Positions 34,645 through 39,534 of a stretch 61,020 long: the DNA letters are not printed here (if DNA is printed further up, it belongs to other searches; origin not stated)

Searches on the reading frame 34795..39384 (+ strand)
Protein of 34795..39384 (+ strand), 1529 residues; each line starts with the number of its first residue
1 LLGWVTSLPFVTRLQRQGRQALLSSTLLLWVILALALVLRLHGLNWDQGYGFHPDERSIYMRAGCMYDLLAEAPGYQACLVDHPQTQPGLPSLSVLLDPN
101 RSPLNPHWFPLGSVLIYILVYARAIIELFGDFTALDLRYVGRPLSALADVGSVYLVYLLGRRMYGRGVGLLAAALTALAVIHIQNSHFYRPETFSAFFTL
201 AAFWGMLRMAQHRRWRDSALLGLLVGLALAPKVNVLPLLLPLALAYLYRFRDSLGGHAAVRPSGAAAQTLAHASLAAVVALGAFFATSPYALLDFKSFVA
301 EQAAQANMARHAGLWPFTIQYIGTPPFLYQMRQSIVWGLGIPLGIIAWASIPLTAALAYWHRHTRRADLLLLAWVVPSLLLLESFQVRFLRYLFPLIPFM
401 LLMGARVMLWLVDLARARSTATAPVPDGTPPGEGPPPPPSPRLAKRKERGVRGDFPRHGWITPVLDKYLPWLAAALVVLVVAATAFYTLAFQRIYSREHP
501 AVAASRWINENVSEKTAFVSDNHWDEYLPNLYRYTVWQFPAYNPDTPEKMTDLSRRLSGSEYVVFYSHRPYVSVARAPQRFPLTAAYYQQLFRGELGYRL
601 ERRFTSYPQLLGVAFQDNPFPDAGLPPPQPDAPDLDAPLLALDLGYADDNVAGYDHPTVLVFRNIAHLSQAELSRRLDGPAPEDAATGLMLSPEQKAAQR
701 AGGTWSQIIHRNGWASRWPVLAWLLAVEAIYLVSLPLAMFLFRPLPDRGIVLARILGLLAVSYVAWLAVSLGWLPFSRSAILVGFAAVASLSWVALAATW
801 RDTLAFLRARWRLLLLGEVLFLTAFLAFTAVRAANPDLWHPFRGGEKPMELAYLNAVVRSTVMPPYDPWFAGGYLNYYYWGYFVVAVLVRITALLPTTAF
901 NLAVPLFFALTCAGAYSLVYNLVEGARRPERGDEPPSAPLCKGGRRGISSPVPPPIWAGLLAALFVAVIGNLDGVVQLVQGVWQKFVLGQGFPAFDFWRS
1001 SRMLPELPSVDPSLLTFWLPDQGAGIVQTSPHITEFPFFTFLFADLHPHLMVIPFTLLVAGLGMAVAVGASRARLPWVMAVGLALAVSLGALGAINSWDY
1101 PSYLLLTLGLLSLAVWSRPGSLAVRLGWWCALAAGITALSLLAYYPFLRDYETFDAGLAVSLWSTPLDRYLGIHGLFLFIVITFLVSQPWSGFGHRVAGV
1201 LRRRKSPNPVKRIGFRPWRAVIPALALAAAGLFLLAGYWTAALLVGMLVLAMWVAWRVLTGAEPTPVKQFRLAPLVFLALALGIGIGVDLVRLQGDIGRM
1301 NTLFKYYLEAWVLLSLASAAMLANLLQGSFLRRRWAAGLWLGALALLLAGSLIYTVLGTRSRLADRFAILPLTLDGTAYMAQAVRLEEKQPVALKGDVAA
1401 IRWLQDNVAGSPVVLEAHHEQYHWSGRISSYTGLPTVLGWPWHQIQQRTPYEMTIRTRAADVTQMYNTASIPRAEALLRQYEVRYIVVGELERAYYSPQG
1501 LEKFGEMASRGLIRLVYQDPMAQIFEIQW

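Call 86: search_protein_families(library=pfam, proteins=[window:34795-39384:+], max_evalue=0.00001)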
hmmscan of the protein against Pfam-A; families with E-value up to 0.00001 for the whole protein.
window:34795-39384:+ (1529 aa): 2 families
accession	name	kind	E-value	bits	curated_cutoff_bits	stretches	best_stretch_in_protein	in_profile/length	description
PF10060.15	DUF2298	-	2.2e-110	370.3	27.8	1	761-1314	2-488/488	Uncharacterized membrane protein (DUF2298)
PF13231.12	PMT_2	-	2.4e-12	47.8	26.1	1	141-247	24-129/160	Dolichyl-phosphate-mannose-protein mannosyltransferase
